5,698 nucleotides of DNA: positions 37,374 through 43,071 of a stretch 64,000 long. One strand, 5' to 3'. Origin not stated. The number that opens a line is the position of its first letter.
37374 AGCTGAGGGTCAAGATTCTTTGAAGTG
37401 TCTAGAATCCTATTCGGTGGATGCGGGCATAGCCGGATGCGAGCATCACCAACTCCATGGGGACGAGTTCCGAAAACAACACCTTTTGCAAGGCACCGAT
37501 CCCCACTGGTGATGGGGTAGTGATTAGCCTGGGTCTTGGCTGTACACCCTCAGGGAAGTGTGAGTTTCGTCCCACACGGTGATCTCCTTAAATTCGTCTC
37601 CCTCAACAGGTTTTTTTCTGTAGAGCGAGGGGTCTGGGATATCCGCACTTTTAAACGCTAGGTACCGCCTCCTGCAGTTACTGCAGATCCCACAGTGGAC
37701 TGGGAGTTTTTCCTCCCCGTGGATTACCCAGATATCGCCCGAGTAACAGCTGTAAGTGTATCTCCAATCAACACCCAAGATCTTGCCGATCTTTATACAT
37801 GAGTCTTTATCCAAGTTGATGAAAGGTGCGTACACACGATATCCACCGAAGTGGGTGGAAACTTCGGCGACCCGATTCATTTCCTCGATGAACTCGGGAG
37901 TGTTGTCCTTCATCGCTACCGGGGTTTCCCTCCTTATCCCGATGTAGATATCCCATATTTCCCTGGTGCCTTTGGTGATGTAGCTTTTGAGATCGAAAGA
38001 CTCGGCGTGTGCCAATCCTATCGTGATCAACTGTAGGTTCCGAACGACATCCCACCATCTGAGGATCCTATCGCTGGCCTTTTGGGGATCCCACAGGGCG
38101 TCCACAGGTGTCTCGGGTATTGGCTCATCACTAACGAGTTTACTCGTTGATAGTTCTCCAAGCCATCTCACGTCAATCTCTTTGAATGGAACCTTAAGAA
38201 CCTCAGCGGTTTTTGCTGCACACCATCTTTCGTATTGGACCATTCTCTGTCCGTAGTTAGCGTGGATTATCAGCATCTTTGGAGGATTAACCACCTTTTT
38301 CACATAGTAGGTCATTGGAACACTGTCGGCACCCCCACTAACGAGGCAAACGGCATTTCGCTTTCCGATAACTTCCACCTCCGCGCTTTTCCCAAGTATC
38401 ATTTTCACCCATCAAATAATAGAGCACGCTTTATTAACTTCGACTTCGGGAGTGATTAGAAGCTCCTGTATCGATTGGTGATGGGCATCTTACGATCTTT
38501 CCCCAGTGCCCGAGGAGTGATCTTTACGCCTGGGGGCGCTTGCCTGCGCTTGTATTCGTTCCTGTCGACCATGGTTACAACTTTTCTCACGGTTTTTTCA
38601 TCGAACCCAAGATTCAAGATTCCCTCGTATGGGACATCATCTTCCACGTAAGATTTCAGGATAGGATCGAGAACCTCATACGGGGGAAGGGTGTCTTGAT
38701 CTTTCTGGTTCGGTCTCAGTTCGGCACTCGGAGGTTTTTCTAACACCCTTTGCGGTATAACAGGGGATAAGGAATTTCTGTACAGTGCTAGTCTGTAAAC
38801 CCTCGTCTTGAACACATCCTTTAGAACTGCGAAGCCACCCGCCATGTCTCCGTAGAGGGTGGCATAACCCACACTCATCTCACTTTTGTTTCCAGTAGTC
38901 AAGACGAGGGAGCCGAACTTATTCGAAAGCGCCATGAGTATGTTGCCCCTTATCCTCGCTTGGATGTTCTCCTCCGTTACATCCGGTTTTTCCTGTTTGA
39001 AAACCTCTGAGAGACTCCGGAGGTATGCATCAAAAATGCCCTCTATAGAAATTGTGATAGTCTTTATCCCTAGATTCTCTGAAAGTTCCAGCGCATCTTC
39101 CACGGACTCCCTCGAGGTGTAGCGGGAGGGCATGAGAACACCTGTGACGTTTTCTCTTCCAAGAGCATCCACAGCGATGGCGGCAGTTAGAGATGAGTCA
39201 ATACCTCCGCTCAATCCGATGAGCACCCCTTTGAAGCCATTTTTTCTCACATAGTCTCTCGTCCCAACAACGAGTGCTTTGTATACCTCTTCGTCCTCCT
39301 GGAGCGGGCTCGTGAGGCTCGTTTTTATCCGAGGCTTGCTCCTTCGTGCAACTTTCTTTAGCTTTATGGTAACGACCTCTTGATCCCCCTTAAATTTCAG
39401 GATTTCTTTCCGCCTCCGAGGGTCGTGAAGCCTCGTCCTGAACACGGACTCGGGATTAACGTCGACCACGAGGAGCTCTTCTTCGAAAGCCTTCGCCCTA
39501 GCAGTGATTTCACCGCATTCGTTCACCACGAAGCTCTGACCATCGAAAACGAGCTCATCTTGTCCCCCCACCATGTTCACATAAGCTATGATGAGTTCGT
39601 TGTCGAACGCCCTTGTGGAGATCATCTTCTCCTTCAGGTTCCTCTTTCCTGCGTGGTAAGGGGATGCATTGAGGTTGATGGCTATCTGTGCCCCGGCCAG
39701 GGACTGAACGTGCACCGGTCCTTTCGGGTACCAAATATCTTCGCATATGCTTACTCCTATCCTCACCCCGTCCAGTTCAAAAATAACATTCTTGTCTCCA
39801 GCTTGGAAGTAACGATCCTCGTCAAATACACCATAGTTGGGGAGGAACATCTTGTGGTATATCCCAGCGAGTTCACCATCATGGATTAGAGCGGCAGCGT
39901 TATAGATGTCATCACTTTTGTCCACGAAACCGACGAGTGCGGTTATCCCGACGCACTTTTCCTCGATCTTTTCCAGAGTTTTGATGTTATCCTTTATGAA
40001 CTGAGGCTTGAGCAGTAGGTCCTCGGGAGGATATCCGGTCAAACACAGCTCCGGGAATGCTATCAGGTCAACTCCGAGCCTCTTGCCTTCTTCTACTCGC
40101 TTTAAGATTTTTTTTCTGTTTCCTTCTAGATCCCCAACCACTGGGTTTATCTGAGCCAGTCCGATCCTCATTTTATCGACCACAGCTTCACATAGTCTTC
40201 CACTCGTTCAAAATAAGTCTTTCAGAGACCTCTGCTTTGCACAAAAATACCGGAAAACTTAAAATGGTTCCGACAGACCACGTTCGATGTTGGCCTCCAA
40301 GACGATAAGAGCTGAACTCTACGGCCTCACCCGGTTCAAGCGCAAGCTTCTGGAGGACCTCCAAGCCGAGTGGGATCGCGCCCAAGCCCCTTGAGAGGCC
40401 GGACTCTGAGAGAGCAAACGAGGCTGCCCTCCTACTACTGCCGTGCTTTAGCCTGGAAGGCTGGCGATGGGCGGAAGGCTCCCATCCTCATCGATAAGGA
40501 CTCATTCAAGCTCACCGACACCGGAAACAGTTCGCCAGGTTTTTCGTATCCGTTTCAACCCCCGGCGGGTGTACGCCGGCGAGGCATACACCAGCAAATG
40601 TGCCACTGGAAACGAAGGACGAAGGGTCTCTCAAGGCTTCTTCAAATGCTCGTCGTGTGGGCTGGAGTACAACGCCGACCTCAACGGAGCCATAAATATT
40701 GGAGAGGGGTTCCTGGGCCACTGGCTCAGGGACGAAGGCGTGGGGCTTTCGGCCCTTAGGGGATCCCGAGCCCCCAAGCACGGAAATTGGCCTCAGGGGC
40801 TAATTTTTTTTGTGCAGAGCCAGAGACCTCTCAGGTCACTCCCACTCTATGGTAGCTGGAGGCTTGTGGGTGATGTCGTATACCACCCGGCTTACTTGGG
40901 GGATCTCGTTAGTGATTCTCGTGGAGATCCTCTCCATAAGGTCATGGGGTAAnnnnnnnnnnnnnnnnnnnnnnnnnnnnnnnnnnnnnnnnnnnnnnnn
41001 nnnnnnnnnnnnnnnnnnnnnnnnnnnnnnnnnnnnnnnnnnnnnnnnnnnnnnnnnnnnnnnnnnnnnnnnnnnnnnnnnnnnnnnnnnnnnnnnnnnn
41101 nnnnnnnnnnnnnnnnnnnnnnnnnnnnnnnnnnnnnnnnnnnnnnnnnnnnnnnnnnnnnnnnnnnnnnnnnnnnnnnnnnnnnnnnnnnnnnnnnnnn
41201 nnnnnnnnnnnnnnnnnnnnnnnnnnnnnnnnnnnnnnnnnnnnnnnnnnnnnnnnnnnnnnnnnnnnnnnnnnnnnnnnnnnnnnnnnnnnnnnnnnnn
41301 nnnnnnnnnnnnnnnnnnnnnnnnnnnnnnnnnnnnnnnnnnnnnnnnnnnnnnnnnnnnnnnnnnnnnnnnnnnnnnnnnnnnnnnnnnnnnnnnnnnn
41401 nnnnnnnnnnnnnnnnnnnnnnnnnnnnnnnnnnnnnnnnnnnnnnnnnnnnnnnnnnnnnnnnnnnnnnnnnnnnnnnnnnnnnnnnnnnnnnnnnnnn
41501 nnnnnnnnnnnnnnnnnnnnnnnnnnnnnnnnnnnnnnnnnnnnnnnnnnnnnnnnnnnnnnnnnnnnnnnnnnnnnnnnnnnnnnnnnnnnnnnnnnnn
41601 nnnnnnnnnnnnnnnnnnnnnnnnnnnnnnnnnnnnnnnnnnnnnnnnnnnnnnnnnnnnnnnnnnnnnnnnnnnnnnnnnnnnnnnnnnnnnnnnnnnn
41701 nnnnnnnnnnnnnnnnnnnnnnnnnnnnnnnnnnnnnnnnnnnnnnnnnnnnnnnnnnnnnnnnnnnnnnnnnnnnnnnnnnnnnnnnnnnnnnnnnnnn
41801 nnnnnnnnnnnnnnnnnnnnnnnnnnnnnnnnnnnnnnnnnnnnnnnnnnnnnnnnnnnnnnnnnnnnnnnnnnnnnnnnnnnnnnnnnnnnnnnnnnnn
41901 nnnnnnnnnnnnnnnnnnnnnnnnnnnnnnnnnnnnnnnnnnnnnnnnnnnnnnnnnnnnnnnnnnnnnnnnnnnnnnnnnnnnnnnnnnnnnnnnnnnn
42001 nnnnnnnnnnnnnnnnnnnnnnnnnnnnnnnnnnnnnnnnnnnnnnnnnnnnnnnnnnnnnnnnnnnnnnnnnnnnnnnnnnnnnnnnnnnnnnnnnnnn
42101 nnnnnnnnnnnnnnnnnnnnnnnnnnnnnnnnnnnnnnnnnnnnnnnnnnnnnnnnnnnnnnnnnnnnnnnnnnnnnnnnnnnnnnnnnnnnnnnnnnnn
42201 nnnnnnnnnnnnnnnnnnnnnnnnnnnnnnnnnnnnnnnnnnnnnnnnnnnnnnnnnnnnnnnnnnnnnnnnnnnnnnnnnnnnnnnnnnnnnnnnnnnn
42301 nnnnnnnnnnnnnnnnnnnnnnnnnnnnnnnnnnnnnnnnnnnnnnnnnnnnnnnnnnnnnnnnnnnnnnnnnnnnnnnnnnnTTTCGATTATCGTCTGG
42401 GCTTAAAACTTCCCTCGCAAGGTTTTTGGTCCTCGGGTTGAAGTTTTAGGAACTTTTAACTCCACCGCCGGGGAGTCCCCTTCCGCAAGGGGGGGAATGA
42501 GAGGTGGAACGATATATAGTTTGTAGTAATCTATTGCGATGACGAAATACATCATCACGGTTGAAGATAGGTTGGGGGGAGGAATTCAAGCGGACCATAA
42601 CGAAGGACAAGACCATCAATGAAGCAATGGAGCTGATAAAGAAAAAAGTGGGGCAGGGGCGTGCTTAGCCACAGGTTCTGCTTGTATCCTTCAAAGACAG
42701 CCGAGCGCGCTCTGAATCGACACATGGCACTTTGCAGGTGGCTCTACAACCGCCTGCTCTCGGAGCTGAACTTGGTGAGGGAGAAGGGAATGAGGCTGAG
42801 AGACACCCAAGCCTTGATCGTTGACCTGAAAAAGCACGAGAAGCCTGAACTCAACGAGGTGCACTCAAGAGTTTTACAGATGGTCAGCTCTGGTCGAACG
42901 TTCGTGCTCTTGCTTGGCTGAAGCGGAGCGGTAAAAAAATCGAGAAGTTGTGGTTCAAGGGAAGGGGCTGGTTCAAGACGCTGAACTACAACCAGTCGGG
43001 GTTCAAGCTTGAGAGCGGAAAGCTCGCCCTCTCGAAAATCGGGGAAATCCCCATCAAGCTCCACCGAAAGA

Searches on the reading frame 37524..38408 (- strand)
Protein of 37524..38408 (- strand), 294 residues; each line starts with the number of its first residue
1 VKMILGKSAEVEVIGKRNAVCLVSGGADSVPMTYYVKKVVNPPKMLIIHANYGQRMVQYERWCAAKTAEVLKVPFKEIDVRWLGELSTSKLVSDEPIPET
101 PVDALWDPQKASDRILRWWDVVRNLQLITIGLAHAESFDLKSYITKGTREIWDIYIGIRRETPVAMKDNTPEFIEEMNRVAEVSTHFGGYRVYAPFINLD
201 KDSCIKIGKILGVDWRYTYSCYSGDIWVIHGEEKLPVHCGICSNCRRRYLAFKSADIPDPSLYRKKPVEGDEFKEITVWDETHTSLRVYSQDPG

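Call 31: search_protein_families(library=pfam, proteins=[window:37524-38408:-], max_evalue=0.0001)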
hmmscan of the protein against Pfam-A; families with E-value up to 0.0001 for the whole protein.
window:37524-38408:- (294 aa): 1 family
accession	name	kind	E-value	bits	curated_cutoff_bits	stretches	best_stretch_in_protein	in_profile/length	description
PF06508.19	QueC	-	2.5e-33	115.8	22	1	19-255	2-209/210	Queuosine biosynthesis protein QueC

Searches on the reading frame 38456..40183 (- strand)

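Call 49: search_protein_families(library=pfam, proteins=[window:38456-40183:-], max_evalue=0.001)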
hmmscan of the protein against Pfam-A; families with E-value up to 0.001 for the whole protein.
window:38456-40183:- (575 aa): 2 families
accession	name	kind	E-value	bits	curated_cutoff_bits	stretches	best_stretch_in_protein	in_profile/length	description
PF02540.23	NAD_synthase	-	1e-80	270.8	21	1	301-549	2-242/242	NAD synthase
PF00795.27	CN_hydrolase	-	1.6e-37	129.7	23.2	1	6-250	1-254/256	Carbon-nitrogen hydrolase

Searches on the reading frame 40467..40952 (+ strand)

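Call 49: search_protein_families(library=pfam, proteins=[window:40467-40952:+], max_evalue=0.001)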
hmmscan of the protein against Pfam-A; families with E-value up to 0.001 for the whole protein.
window:40467-40952:+ (161 aa): 1 family
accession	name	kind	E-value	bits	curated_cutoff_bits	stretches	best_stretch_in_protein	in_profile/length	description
PF07282.18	Cas12f1-like_TNB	-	6.5e-09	36.3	26.3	1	36-78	21-60/60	Cas12f1-like, TNB domain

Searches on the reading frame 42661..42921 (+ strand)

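Call 49: search_protein_families(library=pfam, proteins=[window:42661-42921:+], max_evalue=0.001)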
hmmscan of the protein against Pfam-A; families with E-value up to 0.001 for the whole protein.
window:42661-42921:+ (86 aa): 1 family
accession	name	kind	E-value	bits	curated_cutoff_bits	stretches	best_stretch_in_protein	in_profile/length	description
PF12323.14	HTH_OrfB_IS605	-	1.6e-08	34.3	21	1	2-36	4-38/47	Helix-turn-helix domain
